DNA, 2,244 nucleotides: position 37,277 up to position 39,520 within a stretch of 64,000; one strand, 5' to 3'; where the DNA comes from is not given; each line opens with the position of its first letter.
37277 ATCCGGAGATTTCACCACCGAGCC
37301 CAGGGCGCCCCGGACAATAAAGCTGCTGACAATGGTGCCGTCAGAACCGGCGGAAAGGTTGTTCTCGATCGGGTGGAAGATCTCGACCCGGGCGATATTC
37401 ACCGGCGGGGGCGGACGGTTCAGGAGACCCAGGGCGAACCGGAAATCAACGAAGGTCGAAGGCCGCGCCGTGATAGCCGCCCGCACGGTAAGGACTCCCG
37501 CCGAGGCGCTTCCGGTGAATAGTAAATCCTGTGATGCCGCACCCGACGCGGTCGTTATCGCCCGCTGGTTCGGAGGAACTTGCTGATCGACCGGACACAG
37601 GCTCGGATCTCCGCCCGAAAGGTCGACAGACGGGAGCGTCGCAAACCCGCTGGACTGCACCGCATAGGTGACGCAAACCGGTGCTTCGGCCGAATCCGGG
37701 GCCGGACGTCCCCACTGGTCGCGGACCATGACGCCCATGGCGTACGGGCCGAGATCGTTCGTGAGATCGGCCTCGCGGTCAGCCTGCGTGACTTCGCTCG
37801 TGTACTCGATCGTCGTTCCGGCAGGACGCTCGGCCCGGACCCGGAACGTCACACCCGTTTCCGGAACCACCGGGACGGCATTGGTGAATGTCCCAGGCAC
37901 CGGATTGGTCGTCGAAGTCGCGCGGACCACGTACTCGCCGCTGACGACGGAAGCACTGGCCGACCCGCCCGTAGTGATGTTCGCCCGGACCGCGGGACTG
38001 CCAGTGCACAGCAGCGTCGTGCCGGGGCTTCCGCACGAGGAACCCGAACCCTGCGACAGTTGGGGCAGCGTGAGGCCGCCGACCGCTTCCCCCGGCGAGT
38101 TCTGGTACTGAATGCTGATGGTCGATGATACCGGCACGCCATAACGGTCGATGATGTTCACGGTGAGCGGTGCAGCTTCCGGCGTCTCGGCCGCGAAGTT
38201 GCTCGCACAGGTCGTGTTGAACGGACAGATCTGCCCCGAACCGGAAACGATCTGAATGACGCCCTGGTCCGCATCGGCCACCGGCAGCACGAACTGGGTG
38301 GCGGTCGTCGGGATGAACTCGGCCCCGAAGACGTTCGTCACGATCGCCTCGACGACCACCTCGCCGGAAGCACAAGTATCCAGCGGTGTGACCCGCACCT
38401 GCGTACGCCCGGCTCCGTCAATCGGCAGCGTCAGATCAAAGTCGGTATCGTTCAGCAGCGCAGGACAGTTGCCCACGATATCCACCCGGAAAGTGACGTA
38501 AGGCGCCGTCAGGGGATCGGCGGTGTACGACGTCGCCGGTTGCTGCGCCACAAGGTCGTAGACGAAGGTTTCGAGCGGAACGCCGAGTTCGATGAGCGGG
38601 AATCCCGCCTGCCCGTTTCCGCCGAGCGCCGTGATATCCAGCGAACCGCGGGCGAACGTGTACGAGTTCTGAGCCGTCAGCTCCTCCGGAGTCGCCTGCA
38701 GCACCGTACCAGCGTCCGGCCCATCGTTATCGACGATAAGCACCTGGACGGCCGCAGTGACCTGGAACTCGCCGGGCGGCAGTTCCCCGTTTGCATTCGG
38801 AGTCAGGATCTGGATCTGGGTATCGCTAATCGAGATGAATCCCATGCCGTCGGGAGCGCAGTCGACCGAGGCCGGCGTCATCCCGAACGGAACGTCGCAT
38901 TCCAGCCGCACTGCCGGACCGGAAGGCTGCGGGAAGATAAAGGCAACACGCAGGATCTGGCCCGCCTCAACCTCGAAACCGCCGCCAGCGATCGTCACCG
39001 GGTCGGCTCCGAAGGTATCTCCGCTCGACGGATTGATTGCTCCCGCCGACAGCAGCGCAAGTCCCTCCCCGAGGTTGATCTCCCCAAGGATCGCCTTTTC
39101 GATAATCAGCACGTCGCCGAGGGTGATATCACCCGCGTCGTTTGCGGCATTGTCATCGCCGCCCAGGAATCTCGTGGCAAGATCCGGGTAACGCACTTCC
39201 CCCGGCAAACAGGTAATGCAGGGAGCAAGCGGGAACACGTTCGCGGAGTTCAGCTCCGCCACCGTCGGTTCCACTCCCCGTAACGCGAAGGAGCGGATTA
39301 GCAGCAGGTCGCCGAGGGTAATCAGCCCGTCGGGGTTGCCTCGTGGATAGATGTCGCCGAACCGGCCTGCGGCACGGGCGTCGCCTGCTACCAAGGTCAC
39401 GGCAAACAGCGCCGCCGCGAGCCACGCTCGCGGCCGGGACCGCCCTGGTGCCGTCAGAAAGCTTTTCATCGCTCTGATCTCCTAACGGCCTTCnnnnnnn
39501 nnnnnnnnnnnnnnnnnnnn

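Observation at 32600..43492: Tandem operon of two giant exported proteins (1332-aa lipoprotein then 2289-aa secreted protein) occupying 17% of the window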

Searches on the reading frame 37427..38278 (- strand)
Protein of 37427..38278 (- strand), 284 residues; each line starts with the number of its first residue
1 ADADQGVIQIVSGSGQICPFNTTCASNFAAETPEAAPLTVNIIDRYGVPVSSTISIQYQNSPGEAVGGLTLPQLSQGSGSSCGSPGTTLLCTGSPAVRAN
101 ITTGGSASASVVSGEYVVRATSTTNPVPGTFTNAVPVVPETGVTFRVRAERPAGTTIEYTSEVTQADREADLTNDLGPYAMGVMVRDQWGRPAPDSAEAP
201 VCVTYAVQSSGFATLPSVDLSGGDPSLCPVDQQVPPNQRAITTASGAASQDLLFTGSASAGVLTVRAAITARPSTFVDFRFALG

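Call 27: search_protein_families(library=pfam, proteins=[window:37427-38278:-], max_evalue=10)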
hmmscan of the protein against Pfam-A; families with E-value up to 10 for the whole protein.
seq(284 aa): 1 family
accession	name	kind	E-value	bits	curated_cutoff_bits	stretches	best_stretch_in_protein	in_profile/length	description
PF11769.13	DUF3313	-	0.33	11.1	26.1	0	250-271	79-100/187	Protein of unknown function (DUF3313)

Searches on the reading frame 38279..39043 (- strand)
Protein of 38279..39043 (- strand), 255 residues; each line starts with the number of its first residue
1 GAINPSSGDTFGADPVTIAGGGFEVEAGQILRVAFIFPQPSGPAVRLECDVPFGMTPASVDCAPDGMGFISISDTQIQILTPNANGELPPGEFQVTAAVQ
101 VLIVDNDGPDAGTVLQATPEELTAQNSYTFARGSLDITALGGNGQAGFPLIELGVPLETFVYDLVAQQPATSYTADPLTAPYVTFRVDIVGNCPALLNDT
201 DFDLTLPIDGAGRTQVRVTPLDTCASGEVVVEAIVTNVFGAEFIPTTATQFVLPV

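Call 27: search_protein_families(library=pfam, proteins=[window:38279-39043:-], max_evalue=10)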
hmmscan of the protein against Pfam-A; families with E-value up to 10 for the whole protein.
seq(255 aa): 1 family
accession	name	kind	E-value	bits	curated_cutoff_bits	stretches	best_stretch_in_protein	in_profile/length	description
PF01833.30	TIG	-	0.0048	17.3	20.9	1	2-100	5-71/84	IPT/TIG domain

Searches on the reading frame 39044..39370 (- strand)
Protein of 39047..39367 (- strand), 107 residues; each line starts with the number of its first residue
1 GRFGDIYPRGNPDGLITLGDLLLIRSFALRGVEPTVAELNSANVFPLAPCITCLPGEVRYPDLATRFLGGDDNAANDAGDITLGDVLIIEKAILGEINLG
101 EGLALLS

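Call 27: search_protein_families(library=pfam, proteins=[window:39047-39367:-], max_evalue=10)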
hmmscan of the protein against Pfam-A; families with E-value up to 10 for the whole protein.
seq(107 aa): 1 family
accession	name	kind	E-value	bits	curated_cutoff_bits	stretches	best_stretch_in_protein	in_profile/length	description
PF00404.24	Dockerin_1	-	0.019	15.6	22.9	1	76-96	5-25/57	Dockerin type I domain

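Call 30: search_solved_structures(query=A3, max_evalue=10, show_alignments=4)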
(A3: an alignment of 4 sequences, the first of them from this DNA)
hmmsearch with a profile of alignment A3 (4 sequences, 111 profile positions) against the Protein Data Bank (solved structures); distinct sequences matched with E-value up to 10: 2.
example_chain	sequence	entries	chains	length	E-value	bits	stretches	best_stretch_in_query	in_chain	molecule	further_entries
5b04_E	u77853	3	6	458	0.056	16.8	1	39-107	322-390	Probable translation initiation factor eIF-2B subunit gamma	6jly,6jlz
4b93_B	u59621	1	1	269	1.6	12.2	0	32-78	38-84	ANKYRIN REPEAT DOMAIN-CONTAINING PROTEIN 27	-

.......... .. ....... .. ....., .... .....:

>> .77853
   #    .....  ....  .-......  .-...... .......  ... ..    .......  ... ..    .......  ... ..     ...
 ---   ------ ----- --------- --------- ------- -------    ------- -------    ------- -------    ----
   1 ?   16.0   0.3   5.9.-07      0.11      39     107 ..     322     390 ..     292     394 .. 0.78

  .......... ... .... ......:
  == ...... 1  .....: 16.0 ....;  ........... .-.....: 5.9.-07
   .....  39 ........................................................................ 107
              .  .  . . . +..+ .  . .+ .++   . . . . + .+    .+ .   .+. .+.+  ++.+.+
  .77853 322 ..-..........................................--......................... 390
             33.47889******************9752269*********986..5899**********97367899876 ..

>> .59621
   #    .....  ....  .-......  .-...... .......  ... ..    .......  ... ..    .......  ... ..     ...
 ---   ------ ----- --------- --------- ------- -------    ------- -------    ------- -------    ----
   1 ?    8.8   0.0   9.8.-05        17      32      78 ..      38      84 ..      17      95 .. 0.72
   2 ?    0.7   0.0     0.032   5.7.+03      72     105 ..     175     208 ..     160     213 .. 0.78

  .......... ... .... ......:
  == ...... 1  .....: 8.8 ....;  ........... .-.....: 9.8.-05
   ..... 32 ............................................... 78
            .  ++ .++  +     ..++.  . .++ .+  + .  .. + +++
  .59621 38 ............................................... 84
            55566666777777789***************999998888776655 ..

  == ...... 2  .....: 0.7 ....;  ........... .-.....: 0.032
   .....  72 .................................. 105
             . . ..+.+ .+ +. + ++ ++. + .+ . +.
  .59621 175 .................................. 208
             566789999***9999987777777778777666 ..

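Call 70: predict_structure(alignment_id=A8)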
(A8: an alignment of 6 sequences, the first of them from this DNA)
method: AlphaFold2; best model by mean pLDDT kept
length: 108 residues; sequences in the alignment: 6
mean_pLDDT: 61.4   pTM: 0.49
mean pLDDT of the five models: 61.4, 60.5, 60.2, 57.8, 42.9
residues with pLDDT >= 90: 0; 70-90: 35; 50-70: 46; < 50: 27
segments of 3 or more residues with pLDDT < 50: 44-50, 63-73, 102-108
pLDDT, mean of each block of 10 residues (from residue 1): 70 76 76 75 50 60 44 51 64 67 40
secondary structure, 60 per line:
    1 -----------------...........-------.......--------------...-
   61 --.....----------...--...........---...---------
elements in order: H18-28 H36-42 E57-59 H63-67 H83-93 E97-99

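Call 72: fold_search(model_id=the predicted structure, library=pdb)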
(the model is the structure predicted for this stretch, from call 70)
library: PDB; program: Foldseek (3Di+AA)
matches with E <= 10: 10; with E <= 0.001: 0
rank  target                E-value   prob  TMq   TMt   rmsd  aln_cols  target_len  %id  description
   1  2ccl_B                4.7e-01  0.90  0.45  0.75   3.5        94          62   18  THE S45A, T46A MUTANT OF THE TYPE I COHESIN-DOCKERIN COMPLEX FROM THE CELLULOSOME OF CLOSTRIDIUM THERMOCELLUM (released 2007-02-13)
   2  4uyp_B                1.2e+00  0.47  0.42  0.59   4.0        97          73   18  High resolution structure of the third cohesin ScaC in complex with the ScaB dockerin with a mutation in the N-termina (released 2015-04-15)
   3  8x3a_MODEL_1_A        1.6e+00  0.75  0.49  0.35   1.9        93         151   19  Solution NMR structure of cellulosomal double-dockerin module of Clo1313_0689 from Clostridium thermocellum (released 2024-04-03)
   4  4dh2_D                1.8e+00  0.18  0.31  0.46   9.0        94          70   18  Crystal structure of Coh-OlpC(Cthe_0452)-Doc435(Cthe_0435) complex: A novel type I Cohesin-Dockerin complex from Clost (released 2012-11-28)
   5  5c6m_D                3.3e+00  0.01  0.17  0.09  12.6       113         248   16  Crystal structure of deoxyribose-phosphate aldolase from Shewanella halifaxensis (released 2016-02-03)
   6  5nrk_B                4.5e+00  0.15  0.39  0.58   4.0        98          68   17  Crystal structure of the sixth cohesin from Acetivibrio cellulolyticus' scaffoldin B in complex with Cel5 dockerin S15 (released 2018-01-31)
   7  7wbo                  5.5e+00  0.02  0.20  0.13  11.5        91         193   15  Crystal structure of Sarcoplasmic Calcium-Binding Protein from Scylla paramamosain (released 2022-12-21)
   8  3p71_C                7.9e+00  0.02  0.26  0.13  11.2       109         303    8  Crystal structure of the complex of LCMT-1 and PP2A (released 2011-02-16)
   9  6tz6_D                8.9e+00  0.01  0.25  0.12  11.5       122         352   17  Crystal Structure of Candida Albicans Calcineurin A, Calcineurin B, FKBP12 and FK506 (Tacrolimus) (released 2019-09-18)
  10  3nxs                  9.5e+00  0.01  0.16  0.08  12.6        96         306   14  Crystal structure of LAO/AO transport system from Mycobacterium smegmatis bound to GDP (released 2010-07-28)
